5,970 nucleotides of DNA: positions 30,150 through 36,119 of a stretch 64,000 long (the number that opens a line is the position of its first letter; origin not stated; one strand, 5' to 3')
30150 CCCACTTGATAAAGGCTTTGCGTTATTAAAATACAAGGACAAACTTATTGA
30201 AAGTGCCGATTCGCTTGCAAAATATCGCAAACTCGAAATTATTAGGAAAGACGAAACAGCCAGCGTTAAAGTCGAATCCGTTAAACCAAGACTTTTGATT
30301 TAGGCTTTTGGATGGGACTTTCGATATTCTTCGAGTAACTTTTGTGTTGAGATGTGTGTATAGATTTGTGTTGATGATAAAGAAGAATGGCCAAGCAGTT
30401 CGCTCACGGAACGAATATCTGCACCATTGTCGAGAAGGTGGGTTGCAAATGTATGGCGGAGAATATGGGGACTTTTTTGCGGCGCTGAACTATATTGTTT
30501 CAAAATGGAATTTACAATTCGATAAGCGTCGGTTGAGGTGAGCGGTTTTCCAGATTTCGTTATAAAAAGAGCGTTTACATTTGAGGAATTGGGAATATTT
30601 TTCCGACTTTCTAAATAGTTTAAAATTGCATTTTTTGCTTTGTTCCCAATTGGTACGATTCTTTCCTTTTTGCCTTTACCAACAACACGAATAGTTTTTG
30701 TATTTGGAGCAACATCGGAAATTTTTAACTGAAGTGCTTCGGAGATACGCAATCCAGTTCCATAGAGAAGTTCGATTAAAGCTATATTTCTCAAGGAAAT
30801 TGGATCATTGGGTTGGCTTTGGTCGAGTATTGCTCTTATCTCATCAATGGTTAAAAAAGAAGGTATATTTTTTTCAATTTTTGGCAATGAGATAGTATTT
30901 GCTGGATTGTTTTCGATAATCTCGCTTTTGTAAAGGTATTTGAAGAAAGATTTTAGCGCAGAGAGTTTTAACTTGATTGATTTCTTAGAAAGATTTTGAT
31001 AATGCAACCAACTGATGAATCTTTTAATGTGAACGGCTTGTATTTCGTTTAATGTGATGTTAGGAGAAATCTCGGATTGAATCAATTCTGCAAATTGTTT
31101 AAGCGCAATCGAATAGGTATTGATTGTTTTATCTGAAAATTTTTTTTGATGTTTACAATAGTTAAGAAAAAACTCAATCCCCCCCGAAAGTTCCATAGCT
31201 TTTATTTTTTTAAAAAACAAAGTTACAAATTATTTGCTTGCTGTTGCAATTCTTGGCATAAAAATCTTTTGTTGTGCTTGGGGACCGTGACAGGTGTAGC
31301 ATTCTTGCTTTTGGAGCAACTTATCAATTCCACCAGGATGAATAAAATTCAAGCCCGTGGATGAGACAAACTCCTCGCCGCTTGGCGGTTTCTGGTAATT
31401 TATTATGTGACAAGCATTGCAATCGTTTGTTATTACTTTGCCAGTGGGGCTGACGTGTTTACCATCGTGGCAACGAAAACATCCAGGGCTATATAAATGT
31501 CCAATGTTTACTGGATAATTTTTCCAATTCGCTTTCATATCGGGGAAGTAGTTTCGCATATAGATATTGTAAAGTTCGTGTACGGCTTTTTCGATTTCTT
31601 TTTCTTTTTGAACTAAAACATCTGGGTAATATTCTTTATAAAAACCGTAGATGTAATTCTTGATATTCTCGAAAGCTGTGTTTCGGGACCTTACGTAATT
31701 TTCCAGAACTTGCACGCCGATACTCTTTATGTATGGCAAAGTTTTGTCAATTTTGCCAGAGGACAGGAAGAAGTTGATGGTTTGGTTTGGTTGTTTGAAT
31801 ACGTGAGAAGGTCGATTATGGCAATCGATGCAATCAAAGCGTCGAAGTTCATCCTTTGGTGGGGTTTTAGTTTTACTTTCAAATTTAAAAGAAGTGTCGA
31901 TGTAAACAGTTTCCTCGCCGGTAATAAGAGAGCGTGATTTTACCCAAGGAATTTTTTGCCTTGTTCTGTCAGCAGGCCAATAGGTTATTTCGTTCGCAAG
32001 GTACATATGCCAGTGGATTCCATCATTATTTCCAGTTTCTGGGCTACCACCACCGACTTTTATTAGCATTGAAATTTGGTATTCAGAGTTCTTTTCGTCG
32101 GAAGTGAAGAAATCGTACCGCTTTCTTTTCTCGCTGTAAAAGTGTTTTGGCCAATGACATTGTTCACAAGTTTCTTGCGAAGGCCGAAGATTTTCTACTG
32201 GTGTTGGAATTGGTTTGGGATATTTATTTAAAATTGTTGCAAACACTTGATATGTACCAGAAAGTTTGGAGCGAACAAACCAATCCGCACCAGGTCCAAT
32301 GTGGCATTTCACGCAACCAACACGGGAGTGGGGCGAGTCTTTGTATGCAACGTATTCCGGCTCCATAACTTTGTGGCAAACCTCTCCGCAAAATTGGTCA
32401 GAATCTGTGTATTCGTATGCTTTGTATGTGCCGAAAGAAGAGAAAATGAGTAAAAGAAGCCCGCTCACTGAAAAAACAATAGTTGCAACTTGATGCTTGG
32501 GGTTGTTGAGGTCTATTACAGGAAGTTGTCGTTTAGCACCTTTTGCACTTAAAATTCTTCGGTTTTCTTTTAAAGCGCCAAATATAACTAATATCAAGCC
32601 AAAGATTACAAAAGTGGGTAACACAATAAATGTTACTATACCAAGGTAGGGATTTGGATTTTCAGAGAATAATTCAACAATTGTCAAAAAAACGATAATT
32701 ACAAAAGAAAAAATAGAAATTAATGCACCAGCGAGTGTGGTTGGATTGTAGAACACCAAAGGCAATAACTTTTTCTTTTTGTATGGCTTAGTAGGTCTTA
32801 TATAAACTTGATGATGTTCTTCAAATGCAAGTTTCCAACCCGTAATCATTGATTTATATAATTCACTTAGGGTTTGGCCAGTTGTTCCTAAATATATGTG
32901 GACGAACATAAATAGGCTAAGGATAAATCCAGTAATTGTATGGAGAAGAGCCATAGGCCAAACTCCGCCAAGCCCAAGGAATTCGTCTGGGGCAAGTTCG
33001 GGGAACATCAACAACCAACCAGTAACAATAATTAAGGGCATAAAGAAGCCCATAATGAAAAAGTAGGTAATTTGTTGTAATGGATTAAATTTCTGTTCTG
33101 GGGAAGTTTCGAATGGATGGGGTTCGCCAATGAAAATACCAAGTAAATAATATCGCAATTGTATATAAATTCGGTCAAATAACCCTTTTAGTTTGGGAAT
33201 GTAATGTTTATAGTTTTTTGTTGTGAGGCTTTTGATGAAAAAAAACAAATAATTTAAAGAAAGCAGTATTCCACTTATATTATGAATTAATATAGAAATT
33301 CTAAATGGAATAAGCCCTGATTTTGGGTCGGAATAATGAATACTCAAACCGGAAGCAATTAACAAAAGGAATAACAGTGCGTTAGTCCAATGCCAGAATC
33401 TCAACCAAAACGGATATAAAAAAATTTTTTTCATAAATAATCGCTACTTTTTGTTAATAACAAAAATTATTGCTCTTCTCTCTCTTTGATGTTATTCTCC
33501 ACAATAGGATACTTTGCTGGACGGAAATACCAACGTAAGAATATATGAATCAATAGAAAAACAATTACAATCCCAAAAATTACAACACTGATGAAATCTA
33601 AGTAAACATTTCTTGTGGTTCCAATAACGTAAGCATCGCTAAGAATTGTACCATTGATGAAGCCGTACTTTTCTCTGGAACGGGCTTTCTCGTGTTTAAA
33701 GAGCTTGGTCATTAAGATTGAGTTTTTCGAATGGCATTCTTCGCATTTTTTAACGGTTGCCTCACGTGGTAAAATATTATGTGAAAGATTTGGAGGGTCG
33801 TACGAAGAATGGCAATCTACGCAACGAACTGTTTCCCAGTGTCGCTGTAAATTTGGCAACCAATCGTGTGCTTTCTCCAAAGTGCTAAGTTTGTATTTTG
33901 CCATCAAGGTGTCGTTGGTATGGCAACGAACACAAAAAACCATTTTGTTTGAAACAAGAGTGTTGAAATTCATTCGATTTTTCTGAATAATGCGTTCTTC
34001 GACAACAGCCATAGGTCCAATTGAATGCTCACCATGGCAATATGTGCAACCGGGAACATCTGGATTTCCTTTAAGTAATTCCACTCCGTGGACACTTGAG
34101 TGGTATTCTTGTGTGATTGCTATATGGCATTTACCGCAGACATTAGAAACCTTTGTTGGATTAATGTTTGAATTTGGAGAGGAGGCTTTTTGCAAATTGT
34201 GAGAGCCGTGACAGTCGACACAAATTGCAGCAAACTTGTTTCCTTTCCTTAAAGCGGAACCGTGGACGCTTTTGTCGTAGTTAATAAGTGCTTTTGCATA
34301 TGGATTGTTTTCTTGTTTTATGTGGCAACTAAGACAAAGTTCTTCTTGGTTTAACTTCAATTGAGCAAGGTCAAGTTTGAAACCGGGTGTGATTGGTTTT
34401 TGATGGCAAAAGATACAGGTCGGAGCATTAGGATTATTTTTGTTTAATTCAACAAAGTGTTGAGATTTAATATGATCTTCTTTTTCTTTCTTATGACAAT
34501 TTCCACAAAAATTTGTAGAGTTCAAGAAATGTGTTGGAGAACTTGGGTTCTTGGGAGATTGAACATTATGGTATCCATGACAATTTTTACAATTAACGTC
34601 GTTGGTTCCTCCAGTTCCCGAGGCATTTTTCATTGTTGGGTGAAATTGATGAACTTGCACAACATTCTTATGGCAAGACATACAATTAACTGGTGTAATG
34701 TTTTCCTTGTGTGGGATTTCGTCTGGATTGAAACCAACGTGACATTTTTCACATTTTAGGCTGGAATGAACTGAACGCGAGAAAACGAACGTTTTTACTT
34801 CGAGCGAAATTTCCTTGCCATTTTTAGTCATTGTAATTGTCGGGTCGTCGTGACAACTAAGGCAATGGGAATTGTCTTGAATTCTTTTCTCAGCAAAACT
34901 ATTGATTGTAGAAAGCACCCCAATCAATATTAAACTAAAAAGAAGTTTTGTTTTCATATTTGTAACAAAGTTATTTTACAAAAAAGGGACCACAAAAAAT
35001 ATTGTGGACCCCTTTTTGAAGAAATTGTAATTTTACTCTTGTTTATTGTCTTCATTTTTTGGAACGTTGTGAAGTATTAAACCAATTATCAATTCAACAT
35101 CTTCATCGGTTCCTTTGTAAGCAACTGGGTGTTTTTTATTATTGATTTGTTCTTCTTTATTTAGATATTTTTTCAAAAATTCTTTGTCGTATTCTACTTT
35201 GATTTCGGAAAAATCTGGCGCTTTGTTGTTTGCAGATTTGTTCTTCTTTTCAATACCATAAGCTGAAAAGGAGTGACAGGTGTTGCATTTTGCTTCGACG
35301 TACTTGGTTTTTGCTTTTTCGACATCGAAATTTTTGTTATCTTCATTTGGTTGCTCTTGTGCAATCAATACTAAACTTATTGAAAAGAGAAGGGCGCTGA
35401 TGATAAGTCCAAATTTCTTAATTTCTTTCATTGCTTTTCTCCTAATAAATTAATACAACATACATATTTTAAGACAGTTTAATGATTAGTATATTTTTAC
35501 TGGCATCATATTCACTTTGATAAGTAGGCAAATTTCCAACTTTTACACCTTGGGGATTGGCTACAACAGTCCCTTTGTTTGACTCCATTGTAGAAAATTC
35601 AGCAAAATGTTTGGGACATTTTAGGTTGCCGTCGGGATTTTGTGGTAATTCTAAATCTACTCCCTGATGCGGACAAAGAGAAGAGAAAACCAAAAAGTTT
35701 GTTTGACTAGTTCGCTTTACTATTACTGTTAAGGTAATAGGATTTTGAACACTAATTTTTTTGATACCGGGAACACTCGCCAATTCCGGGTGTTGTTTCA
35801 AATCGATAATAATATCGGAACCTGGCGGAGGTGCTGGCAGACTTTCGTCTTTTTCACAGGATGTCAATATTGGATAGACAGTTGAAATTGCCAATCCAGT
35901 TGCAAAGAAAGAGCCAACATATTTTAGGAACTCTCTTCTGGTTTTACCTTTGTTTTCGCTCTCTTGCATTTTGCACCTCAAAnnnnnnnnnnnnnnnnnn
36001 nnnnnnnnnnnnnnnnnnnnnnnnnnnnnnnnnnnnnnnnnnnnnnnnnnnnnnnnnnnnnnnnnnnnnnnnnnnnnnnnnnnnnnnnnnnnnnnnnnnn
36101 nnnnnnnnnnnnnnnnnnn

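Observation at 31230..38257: Six-gene candidate outer-membrane-to-quinone electron conduit with an unusual part list (Cyc2-like porin-cytochrome + Tat-Rieske + cytochrome b/NapC fusion + 13-haem wire)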

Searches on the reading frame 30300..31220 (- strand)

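Call 70: search_protein_families(library=pfam, proteins=[window:30300-31220:-], max_evalue=0.00001)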
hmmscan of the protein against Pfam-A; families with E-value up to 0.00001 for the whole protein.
window:30300-31220:- (306 aa): 4 families
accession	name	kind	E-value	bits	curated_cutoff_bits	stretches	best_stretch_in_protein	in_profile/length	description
PF00589.27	Phage_integrase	-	3.5e-46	157.5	27.1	1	122-293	2-171/172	Phage integrase family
PF02899.23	Phage_int_SAM_1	-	1.5e-14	54.4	22.3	1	15-98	1-81/83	Phage integrase, N-terminal SAM-like domain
PF13495.12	Phage_int_SAM_4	-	9.4e-11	42.4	27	1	19-101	6-83/85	Phage integrase, N-terminal SAM-like domain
PF13102.12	Phage_int_SAM_5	-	2e-10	41.4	22.3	1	15-107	3-95/98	Phage integrase SAM-like domain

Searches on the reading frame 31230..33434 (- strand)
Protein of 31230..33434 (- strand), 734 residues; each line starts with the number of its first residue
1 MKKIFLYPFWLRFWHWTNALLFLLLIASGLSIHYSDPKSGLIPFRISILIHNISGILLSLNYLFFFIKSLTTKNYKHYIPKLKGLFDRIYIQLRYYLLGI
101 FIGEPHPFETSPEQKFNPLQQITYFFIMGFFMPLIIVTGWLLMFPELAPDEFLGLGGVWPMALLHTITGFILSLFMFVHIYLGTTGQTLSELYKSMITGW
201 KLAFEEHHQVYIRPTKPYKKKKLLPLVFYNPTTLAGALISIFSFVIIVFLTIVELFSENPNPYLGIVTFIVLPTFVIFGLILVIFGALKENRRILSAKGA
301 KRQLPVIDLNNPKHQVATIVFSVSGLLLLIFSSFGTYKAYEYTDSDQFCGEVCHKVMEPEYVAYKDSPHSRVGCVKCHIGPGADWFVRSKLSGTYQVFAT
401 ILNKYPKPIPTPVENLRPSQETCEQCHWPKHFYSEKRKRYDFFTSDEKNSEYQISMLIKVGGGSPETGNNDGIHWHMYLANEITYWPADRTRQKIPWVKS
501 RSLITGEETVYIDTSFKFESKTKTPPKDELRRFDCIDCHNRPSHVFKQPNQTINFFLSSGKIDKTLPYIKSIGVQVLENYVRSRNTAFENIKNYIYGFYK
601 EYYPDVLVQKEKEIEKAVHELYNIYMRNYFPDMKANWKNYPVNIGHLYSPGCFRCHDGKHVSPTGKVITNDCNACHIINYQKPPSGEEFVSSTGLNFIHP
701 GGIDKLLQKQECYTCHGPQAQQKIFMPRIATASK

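Call 3: search_protein_families(library=pfam, proteins=[window:31230-33434:-], max_evalue=0.01)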
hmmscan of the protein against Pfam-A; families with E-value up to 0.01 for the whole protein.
window:31230-33434:- (734 aa): 5 families
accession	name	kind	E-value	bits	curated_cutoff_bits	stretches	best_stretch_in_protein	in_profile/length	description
PF01292.26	Ni_hydr_CYTB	-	1.2e-25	90.8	30.1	1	7-199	2-179/179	Prokaryotic cytochrome b561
PF03264.19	Cytochrom_NNT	-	1.4e-08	35.2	24.1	1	313-405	3-99/174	NapC/NirT cytochrome c family, N-terminal region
PF14522.11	Cytochrome_C7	-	7.7e-07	29.3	24.8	0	638-676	43-66/67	Cytochrome c7 and related cytochrome c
PF14537.11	Cytochrom_c3_2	-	0.0024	18.7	25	0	651-721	8-69/79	Cytochrome c3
PF22113.1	Mtrc-MtrF_II-IV_dom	-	0.0044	17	30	0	668-722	119-169/176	Outer membrane cytochrome MtrC/MtrF-like, domains II/IV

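Call 4: search_protein_families(library=ncbifam, proteins=[window:31230-33434:-], max_evalue=0.01)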
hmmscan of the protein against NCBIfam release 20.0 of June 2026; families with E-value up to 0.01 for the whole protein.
window:31230-33434:- (734 aa): 10 families
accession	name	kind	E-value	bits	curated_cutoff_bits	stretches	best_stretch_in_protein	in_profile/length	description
NF011582.1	PRK15006.1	equivalog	2.2e-49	168.3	204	1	2-200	54-245/248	thiosulfate reductase cytochrome B subunit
TIGR02125.1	CytB-hydogenase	equivalog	2.1e-13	50.3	121.5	1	7-202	3-209/212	Ni/Fe-hydrogenase, b-type cytochrome subunit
TIGR01583.1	formate-DH-gamm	equivalog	1.1e-12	48.4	115.85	1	10-210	8-196/204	formate dehydrogenase subunit gamma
TIGR03153.1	cytochr_NrfH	equivalog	9.9e-12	45.1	134.2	1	327-428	8-110/138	cytochrome c nitrite reductase small subunit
TIGR02161.1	napC_nirT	subfamily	0.00028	20.8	310.6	0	322-402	25-106/185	periplasmic nitrate (or nitrite) reductase c-type cytochrome, NapC/NirT family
NF007558.0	PRK10179.1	equivalog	0.00036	20.3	339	1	9-199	12-186/217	formate dehydrogenase-N subunit gamma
TIGR02162.1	torC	equivalog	0.00051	19.4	478.2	1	310-406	8-109/387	pentaheme c-type cytochrome TorC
NF011606.0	PRK15032.1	equivalog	0.00065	18.9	455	1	309-404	8-107/390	pentaheme c-type cytochrome TorC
TIGR01904.2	GSu_C4xC__C2xCH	domain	0.0087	15.8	27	0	654-681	28-61/73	CxxxxCH/CxxCH domain c-type cytochrome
NF045713.1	CxxCH_16_HmcA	equivalog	0.0091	14.6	400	1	627-717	89-182/541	sulfate respiration complex hexadecaheme cytochrome HmcA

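Call 58: search_solved_structures(query=window:31230-33434:-, max_evalue=0.1, show_alignments=2)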
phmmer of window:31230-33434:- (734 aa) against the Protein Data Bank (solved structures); distinct sequences matched with E-value up to 0.1: 1.
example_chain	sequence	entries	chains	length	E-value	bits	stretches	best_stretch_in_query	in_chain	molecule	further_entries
2j7a_C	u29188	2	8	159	0.0025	19.5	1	326-433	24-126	CYTOCHROME C QUINOL DEHYDROGENASE NRFH | NAPC/NIRT CYTOCHROME C FAMILY PROTEIN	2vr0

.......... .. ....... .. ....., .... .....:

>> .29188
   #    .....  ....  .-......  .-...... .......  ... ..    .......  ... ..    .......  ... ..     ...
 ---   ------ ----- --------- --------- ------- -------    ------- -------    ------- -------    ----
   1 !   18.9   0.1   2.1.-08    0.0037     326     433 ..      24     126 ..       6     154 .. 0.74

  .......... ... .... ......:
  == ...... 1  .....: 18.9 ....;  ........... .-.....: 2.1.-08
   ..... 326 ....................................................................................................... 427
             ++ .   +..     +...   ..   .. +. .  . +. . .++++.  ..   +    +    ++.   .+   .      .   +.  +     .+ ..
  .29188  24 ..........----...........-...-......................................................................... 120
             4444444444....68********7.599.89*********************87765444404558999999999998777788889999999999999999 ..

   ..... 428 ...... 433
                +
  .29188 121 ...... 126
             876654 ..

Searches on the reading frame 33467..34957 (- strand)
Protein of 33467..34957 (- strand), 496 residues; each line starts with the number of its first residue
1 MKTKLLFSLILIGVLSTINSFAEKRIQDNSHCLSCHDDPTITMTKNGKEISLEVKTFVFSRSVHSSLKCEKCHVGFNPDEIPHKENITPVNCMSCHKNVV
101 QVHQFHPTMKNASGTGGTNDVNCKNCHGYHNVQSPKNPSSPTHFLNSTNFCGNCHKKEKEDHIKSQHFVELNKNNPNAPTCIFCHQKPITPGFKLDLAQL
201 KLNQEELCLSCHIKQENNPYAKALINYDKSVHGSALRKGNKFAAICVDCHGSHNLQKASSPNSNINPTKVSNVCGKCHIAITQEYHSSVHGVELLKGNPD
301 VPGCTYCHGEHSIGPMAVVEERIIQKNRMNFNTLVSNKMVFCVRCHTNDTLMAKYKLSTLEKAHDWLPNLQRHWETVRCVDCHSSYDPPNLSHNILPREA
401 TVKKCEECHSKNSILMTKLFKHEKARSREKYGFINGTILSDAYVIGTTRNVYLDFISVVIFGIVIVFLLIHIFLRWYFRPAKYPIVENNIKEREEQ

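Call 3: search_protein_families(library=pfam, proteins=[window:33467-34957:-], max_evalue=0.01)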
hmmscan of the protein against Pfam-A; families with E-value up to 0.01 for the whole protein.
window:33467-34957:- (496 aa): 5 families
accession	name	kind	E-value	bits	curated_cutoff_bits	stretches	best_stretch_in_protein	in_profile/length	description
PF14522.11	Cytochrome_C7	-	1.4e-16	60.5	24.8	2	25-97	8-67/67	Cytochrome c7 and related cytochrome c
PF14537.11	Cytochrom_c3_2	-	6.9e-15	55.7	25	1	64-156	4-79/79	Cytochrome c3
PF09699.15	Paired_CXXCH_1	-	3.9e-09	36.5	20.6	0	246-278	9-36/41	Doubled CXXCH motif (Paired_CXXCH_1)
PF02085.21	Cytochrom_CIII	-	1e-06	29.5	22.9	1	44-155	9-101/101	Class III cytochrome C family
PF22678.1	Cytochrom_c_NrfB-like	-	0.0003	21.6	27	0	304-408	1-89/89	Cytochrome c-type protein NrfB-like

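Call 4: search_protein_families(library=ncbifam, proteins=[window:33467-34957:-], max_evalue=0.01)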
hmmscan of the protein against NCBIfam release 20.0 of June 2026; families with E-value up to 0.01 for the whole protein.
window:33467-34957:- (496 aa): 6 families
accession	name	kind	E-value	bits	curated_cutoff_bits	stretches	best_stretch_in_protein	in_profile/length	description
TIGR03508.1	decahem_SO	subfamily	1.4e-15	57.5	192.2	2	271-423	2-138/258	DmsE family decaheme c-type cytochrome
TIGR03507.1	decahem_SO1788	subfamily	4e-12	45.4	209.3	3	57-137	237-312/672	OmcA/MtrC family decaheme c-type cytochrome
NF008659.0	PRK11659.1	equivalog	5.3e-10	39.3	184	1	271-413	46-171/188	cytochrome c nitrite reductase pentaheme subunit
TIGR04257.1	nanowire_3heme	domain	0.00019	21.5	40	0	103-159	17-62/75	c(7)-type cytochrome triheme domain-containing protein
TIGR02161.1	napC_nirT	subfamily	0.00048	20.1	310.6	1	201-256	41-88/185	periplasmic nitrate (or nitrite) reductase c-type cytochrome, NapC/NirT family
NF000952.0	PRK00095.2-2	subfamily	0.0033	15.9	840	1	423-471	244-292/623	DNA mismatch repair endonuclease MutL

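Call 59: search_solved_structures(query=window:33467-34957:-, max_evalue=0.1)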
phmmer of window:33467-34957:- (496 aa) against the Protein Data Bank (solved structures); distinct sequences matched with E-value up to 0.1: 3.
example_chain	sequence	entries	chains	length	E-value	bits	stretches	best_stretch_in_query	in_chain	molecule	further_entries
28pb_A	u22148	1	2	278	0.00052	22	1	32-384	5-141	Cytochrome c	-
2ozy_A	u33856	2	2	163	0.0082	18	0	145-216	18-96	Cytochrome c-type protein nrfB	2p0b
2m1b_A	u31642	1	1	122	0.026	16.3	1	189-239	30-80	Transcriptional regulatory protein, C terminal family protein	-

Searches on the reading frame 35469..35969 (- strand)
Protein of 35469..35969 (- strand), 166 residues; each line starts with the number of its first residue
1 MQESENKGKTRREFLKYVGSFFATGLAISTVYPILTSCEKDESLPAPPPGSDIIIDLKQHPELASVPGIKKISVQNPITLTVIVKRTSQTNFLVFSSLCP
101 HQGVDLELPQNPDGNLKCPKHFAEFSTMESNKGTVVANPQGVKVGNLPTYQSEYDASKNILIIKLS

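Call 3: search_protein_families(library=pfam, proteins=[window:35469-35969:-], max_evalue=0.01)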
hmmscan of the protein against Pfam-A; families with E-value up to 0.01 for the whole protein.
window:35469-35969:- (166 aa): 1 family
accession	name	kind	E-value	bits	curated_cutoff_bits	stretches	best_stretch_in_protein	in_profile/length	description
PF00355.32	Rieske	-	2e-07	31.3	20.3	1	82-144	26-84/88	Rieske [2Fe-2S] domain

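Call 4: search_protein_families(library=ncbifam, proteins=[window:35469-35969:-], max_evalue=0.01)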
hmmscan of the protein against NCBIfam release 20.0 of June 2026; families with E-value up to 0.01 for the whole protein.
window:35469-35969:- (166 aa): 2 families
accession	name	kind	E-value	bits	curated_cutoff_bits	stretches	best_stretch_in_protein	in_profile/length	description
TIGR02694.1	arsenite_ox_S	equivalog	1.3e-05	25.1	95.65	1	90-162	49-115/129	arsenate reductase (azurin) small subunit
TIGR01416.1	Rieske_proteo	equivalog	0.005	16.9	97.4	0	78-131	95-150/176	ubiquinol-cytochrome c reductase iron-sulfur subunit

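Call 41: search_solved_structures(query=window:35469-35969:-, max_evalue=1, show_alignments=2)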
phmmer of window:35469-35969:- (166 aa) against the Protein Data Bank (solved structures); distinct sequences matched with E-value up to 1: 14.
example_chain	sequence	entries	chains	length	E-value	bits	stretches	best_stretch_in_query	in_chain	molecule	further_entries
7v73_A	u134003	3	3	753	0.00098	22.1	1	22-79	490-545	Prestin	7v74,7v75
8rtl_B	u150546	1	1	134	0.014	18.3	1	91-159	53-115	Arsenite oxidase subunit AioB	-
8rtl_D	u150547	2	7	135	0.014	18.3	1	91-159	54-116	Arsenite oxidase subunit AioB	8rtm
8cgs_B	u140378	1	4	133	0.02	17.9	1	91-159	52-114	AioB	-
8cff_B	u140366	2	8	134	0.02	17.8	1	91-159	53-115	Arsenite oxidase subunit AioB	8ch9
5nqd_B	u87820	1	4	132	0.025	17.5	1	92-133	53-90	Arsenite oxidase small subunit AioB Rieske [2Fe-2S] cluster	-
8ed4_B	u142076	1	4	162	0.051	16.5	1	92-133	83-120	AroB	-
4aay_B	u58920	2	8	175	0.054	16.4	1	92-133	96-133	AROB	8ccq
8r3a_B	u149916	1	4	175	0.078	15.9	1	92-133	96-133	Arsenite oxidase small subunit AioB Rieske [2Fe-2S] cluster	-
1g8k_B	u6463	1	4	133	0.088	15.8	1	91-161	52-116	ARSENITE OXIDASE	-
1g8j_B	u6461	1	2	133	0.11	15.4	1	91-161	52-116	ARSENITE OXIDASE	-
6wn3_A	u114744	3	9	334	0.2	14.6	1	81-126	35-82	SxtT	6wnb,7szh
6wnc_A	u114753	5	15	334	0.36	13.8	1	84-126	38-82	SxtDIOX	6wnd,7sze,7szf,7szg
8jng_A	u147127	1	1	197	0.62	13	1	94-126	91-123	Methanesulfonate monooxygenase ferredoxin subunit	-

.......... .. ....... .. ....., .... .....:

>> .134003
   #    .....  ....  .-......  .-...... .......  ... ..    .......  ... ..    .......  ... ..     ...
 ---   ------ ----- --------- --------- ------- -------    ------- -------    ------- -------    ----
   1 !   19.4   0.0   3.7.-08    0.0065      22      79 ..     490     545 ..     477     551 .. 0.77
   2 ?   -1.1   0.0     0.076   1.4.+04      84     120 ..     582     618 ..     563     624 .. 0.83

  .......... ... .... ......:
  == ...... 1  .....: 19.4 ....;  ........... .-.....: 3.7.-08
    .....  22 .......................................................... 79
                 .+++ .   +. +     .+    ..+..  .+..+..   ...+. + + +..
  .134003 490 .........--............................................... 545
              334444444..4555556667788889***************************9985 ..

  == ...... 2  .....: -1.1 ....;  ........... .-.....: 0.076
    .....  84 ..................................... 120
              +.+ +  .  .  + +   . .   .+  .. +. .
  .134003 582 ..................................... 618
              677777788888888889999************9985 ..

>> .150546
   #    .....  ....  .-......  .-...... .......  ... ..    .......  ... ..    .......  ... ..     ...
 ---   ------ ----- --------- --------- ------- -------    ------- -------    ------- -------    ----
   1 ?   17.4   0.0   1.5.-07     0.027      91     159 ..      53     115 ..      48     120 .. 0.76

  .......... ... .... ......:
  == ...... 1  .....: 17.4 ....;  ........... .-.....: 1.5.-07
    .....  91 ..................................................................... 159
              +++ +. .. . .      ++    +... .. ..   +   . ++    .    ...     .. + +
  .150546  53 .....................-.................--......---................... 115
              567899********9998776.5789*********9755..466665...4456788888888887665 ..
